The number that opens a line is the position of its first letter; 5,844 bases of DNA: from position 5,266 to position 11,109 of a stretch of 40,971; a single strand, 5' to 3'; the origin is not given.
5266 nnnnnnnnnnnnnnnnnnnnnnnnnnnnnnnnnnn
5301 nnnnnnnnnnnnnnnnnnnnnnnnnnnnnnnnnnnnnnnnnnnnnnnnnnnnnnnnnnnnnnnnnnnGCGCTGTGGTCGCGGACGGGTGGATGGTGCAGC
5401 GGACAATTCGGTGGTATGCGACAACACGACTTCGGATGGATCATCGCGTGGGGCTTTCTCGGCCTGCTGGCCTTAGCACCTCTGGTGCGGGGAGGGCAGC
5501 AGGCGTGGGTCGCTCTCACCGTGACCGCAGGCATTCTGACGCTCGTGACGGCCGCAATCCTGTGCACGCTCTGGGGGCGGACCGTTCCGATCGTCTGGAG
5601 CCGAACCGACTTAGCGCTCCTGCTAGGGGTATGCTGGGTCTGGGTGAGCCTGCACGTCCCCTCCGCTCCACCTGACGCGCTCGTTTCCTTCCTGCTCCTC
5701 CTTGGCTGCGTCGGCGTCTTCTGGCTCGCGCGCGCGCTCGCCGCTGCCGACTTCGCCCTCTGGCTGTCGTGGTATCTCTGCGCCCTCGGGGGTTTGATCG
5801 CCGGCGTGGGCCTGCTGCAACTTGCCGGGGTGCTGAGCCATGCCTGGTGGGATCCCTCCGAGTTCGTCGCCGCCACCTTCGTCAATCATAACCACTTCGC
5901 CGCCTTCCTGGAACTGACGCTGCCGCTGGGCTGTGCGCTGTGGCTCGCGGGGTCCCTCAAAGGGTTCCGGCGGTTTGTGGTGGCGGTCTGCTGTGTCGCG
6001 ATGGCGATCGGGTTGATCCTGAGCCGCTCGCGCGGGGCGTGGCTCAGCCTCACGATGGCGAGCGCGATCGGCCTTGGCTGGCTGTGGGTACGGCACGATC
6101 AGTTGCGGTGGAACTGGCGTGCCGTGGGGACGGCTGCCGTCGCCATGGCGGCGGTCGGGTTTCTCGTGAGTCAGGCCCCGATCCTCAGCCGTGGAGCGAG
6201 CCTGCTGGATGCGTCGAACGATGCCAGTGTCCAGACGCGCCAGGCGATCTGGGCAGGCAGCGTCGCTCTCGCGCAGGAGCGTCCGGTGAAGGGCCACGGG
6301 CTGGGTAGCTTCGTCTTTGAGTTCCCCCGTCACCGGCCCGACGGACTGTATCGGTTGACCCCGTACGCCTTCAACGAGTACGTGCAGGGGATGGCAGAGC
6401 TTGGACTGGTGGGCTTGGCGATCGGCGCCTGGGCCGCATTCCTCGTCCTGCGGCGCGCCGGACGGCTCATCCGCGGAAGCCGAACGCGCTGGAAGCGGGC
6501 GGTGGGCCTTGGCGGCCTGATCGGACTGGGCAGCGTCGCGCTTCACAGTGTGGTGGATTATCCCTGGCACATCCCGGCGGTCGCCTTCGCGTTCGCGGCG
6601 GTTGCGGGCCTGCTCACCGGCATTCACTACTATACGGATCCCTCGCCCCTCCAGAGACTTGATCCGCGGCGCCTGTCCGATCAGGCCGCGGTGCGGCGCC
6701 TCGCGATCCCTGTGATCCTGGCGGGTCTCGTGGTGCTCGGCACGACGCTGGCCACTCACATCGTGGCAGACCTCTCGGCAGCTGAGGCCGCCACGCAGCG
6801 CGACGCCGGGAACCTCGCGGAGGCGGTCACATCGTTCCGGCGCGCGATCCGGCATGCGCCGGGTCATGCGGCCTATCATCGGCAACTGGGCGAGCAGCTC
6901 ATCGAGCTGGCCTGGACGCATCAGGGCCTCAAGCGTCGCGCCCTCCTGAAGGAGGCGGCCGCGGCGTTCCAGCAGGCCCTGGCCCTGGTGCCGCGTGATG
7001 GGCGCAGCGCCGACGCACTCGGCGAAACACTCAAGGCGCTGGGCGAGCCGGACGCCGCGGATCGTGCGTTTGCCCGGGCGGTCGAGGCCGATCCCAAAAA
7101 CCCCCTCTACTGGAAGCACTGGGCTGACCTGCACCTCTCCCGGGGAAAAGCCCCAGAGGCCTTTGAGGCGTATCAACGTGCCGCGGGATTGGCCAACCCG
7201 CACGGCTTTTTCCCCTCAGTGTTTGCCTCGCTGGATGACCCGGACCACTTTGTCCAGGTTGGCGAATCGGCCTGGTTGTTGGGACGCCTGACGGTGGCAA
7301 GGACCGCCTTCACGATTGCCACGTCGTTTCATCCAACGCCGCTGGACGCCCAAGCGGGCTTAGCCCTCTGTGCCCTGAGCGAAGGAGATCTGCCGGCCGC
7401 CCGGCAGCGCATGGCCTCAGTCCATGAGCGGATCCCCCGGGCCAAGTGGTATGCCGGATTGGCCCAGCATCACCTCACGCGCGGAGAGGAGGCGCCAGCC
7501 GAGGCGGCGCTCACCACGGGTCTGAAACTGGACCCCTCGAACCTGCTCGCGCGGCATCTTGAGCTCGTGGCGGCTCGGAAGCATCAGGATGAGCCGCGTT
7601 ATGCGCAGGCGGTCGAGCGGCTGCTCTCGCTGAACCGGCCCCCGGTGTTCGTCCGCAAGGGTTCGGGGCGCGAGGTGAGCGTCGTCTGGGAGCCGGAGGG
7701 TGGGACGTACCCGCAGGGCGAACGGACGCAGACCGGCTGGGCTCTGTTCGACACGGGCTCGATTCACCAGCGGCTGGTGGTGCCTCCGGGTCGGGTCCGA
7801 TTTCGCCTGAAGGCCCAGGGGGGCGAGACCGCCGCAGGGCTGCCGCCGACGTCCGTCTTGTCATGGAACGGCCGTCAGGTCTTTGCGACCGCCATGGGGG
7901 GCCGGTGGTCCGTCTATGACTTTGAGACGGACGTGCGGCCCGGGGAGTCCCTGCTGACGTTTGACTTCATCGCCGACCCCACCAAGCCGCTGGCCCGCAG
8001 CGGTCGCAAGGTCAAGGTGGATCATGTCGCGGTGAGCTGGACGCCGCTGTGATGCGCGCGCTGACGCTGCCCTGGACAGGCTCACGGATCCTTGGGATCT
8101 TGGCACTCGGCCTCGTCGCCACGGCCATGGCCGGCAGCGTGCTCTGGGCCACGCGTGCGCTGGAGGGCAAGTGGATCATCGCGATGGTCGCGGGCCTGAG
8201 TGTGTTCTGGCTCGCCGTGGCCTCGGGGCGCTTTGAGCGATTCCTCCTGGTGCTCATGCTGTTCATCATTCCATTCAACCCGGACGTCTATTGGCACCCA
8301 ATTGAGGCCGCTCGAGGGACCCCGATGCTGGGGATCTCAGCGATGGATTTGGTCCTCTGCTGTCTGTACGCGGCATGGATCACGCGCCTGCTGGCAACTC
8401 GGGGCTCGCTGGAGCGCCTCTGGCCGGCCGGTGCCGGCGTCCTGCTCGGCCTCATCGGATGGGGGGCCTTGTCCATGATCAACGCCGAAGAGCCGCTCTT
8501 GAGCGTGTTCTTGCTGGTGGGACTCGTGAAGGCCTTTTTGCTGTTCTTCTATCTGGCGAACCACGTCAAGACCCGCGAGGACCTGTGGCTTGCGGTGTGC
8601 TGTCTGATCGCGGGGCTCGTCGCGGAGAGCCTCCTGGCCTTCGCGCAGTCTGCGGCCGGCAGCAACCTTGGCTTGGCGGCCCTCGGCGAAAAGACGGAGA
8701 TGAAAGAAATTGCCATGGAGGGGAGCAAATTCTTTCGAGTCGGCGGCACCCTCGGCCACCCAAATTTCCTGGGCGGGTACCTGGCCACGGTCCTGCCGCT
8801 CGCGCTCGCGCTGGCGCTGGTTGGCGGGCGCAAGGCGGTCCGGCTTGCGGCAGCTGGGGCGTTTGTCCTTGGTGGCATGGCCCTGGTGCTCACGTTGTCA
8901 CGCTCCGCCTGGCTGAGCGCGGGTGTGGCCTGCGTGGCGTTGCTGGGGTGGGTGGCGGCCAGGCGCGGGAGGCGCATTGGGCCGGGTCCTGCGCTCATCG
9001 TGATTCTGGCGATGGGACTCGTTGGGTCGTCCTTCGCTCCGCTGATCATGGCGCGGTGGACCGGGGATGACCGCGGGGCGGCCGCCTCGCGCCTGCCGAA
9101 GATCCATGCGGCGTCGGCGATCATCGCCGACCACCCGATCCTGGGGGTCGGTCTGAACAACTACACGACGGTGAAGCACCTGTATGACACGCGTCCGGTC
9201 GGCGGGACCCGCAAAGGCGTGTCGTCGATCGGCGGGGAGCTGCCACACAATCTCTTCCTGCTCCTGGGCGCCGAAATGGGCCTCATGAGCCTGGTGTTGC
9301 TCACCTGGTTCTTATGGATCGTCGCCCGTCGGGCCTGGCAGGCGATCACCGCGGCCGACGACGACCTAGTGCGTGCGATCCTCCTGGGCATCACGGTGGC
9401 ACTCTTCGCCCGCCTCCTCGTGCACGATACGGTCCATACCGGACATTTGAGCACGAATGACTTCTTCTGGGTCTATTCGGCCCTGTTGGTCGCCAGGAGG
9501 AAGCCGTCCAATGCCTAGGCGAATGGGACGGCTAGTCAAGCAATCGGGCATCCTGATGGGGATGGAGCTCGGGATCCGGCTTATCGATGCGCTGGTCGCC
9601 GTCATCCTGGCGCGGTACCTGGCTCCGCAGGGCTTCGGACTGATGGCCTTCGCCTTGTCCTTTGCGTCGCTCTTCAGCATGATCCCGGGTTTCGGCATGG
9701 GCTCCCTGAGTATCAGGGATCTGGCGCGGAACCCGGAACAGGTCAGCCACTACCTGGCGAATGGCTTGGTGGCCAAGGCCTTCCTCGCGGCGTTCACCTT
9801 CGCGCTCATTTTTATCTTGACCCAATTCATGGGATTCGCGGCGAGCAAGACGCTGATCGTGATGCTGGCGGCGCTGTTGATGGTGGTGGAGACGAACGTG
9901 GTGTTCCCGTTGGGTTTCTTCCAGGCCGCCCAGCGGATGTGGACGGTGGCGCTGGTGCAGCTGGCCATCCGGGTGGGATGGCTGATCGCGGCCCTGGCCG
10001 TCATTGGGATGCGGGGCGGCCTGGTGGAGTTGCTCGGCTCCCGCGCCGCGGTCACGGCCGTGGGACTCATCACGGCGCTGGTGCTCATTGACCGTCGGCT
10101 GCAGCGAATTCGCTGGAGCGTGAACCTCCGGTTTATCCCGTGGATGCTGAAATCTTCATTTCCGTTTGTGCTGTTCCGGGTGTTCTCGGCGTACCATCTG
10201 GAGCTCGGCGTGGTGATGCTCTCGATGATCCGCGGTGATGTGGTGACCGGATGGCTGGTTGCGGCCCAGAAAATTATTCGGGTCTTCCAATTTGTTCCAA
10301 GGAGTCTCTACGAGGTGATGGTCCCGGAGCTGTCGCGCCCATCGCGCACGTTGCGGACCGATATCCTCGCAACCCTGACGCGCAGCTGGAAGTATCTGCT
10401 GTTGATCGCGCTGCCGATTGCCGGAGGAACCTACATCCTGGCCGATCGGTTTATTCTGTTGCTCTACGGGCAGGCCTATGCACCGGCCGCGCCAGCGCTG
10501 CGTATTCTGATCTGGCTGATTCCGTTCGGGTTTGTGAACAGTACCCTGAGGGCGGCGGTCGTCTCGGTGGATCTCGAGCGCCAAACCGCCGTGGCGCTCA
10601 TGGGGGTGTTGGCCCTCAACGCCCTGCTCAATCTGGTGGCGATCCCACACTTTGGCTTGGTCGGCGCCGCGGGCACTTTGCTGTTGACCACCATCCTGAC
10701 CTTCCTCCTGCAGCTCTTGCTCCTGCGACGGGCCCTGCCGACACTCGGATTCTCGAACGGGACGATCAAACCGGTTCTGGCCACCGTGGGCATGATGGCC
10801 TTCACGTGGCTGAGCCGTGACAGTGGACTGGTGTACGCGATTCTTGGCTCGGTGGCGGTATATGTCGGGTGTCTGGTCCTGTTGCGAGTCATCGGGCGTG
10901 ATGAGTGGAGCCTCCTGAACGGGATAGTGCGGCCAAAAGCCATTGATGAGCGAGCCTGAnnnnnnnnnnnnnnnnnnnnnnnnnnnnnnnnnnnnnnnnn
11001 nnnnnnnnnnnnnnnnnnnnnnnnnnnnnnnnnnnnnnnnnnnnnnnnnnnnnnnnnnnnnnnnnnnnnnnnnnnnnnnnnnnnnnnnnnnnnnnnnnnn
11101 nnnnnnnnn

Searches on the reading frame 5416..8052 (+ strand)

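Call 58: search_protein_families(library=pfam, proteins=[window:5416-8052:+], max_evalue=0.001)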
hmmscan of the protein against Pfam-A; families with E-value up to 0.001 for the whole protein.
window:5416-8052:+ (878 aa): 13 families
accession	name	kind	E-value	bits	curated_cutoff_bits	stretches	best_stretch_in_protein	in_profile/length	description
PF04932.20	Wzy_C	-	2.6e-17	63.5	31.7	1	192-336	2-147/149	O-Antigen ligase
PF07719.23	TPR_2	-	1.7e-15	56.2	27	0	534-562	6-34/34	Tetratricopeptide repeat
PF13428.12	TPR_14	-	3.1e-11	43.2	23.5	1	533-572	5-44/44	Tetratricopeptide repeat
PF13432.12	TPR_16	-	4.7e-10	40.2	32.7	1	534-593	2-61/65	Tetratricopeptide repeat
PF00515.34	TPR_1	-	1.1e-09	38.2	27.8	0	535-562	7-34/34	Tetratricopeptide repeat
PF14559.12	TPR_19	-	7.7e-09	36.2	25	1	512-566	8-62/68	Tetratricopeptide repeat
PF13431.12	TPR_17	-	2.6e-07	30.8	24.4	0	517-548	1-32/34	Tetratricopeptide repeat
PF13181.12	TPR_8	-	4.4e-07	30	25.7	0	534-562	6-34/34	Tetratricopeptide repeat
PF13414.12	TPR_11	-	5.7e-05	23.2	26.8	0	463-492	6-35/42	TPR repeat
PF23914.1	TPR_CcmH_CycH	-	0.00011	22.5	42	0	512-591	67-149/158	Cytochrome c-type biogenesis protein H TPR domain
PF13174.12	TPR_6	-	0.00015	22.7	26.3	0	535-561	6-32/33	Tetratricopeptide repeat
PF13176.12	TPR_7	-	0.00015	22.1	27.9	0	533-563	3-35/36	Tetratricopeptide repeat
PF13424.12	TPR_12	-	0.00016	22.2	30.1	0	509-560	24-76/77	Tetratricopeptide repeat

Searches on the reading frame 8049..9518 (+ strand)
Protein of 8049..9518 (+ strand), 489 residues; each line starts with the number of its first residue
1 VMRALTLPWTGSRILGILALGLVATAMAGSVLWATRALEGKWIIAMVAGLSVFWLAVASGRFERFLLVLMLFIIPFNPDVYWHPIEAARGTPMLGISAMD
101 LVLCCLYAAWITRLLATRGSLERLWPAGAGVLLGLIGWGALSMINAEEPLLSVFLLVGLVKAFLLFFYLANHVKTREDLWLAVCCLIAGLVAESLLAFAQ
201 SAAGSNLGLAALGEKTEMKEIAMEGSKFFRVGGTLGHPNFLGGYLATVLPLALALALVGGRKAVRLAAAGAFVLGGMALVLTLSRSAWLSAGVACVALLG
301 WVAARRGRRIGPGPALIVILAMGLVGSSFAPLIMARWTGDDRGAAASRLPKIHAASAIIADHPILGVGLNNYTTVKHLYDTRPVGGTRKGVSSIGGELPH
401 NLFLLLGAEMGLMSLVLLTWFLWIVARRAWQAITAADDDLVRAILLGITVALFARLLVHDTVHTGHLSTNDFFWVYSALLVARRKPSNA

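Call 58: search_protein_families(library=pfam, proteins=[window:8049-9518:+], max_evalue=0.001)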
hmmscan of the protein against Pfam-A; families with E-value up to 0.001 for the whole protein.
window:8049-9518:+ (489 aa): 1 family
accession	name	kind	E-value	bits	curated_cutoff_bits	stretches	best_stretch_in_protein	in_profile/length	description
PF04932.20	Wzy_C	-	3.9e-17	62.9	31.7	1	271-418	2-148/149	O-Antigen ligase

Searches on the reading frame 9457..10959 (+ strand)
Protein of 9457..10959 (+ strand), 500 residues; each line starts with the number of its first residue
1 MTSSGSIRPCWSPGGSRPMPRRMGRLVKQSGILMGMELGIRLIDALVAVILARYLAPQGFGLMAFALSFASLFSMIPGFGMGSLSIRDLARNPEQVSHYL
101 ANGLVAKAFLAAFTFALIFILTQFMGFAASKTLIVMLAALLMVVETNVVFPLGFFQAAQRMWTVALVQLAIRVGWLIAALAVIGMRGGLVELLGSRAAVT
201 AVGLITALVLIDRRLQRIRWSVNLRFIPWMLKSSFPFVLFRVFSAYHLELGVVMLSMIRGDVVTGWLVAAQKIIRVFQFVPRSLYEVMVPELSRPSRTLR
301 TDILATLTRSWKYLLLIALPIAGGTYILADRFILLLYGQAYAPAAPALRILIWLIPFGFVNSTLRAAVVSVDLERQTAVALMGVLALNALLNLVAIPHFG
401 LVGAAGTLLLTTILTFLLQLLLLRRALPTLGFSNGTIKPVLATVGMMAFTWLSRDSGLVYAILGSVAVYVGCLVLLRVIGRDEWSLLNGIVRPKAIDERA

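Call 13: search_protein_families(library=pfam, proteins=[window:9457-10959:+], max_evalue=0.001)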
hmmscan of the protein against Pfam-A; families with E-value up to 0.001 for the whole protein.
window:9457-10959:+ (500 aa): 2 families
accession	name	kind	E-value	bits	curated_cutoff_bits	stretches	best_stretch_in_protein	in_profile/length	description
PF01943.22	Polysacc_synt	-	2.4e-27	96.5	28.2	1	26-294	1-272/274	Polysaccharide biosynthesis protein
PF13440.11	Polysacc_synt_3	-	7.1e-16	58.7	23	1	50-346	1-293/293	Polysaccharide biosynthesis protein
